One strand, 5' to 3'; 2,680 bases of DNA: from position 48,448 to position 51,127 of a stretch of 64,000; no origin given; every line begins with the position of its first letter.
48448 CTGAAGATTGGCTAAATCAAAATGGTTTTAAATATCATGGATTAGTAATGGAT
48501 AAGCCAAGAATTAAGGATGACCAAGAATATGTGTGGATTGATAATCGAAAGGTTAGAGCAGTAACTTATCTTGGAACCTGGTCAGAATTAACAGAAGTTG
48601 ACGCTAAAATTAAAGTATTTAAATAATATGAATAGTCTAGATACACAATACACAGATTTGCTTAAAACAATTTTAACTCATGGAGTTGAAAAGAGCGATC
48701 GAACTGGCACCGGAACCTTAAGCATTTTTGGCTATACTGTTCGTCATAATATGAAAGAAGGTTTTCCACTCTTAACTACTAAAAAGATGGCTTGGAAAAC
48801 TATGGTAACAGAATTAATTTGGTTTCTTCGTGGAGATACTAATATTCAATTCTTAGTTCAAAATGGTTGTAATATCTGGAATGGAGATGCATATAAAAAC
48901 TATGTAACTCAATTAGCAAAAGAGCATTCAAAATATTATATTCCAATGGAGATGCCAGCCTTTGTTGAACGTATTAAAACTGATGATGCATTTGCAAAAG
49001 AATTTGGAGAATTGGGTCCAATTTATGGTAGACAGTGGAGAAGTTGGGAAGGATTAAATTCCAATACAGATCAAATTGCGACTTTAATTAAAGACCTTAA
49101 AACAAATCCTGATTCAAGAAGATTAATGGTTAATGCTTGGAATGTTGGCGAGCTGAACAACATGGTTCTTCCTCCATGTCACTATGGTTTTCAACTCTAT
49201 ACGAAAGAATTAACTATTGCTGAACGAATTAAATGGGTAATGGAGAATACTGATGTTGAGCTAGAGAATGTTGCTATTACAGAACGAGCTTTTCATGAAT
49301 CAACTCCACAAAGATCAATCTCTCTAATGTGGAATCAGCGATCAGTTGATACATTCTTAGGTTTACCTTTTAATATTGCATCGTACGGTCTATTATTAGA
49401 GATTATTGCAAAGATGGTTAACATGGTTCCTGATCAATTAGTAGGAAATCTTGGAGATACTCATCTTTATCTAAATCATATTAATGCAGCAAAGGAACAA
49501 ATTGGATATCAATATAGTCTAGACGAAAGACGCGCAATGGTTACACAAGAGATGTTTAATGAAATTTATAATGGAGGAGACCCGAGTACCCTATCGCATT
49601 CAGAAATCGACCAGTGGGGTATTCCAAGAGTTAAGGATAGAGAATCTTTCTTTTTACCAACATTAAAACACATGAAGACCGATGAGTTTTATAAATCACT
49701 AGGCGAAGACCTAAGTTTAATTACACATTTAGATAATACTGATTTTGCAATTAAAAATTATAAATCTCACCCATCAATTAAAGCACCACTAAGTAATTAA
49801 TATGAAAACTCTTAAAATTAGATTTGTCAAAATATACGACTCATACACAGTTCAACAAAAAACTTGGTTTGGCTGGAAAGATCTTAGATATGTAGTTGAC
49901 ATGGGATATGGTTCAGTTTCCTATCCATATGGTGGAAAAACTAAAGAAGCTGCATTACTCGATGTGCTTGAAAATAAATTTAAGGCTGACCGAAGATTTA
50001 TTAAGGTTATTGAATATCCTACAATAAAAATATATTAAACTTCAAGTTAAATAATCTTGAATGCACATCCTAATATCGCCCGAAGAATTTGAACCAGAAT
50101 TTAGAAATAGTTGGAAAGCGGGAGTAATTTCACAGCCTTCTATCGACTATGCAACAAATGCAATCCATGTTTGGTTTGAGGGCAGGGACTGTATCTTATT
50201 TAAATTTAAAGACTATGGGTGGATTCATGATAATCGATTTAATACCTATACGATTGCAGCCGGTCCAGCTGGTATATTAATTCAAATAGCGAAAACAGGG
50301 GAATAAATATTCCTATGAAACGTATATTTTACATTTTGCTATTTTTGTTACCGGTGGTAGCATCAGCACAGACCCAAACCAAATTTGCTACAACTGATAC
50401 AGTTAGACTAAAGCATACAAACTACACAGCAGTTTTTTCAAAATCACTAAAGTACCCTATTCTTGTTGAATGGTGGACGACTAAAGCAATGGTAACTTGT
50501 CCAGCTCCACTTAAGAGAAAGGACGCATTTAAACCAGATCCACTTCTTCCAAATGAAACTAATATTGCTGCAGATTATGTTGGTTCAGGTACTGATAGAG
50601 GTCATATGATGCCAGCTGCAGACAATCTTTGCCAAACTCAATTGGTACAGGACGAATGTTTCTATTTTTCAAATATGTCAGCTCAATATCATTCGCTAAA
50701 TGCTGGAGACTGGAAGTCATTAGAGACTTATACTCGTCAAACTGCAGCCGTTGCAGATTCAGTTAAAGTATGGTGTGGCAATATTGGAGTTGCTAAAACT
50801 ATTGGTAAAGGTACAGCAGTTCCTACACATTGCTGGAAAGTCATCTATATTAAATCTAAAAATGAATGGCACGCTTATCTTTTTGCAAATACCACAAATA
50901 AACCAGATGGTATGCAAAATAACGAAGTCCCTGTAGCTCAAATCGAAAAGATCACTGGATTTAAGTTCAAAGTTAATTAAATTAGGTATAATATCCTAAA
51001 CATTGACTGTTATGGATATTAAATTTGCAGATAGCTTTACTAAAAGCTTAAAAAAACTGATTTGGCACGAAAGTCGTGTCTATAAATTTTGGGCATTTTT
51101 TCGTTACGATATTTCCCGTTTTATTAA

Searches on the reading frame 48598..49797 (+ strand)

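Call 94: search_protein_families(library=pfam, proteins=[window:48598-49797:+], max_evalue=0.001)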
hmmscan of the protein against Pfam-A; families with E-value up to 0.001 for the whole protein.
window:48598-49797:+ (400 aa): 1 family
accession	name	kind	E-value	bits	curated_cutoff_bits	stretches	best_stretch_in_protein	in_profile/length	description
PF00303.24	Thymidylat_synt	-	8.5e-86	287.8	24.3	1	17-303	2-223/266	Thymidylate synthase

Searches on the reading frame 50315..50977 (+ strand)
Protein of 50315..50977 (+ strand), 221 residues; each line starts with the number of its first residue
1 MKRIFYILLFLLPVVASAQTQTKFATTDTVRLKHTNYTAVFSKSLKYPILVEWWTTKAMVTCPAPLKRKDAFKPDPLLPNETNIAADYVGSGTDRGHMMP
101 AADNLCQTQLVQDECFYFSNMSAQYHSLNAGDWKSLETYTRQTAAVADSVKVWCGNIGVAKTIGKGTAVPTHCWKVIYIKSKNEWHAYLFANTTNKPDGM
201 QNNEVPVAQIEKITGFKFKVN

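Call 94: search_protein_families(library=pfam, proteins=[window:50315-50977:+], max_evalue=0.001)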
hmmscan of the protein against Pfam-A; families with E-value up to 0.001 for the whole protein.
window:50315-50977:+ (221 aa): 1 family
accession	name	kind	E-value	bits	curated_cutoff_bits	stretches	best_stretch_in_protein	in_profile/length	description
PF01223.29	Endonuclease_NS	-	1.5e-37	129.8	23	1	21-219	7-217/223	DNA/RNA non-specific endonuclease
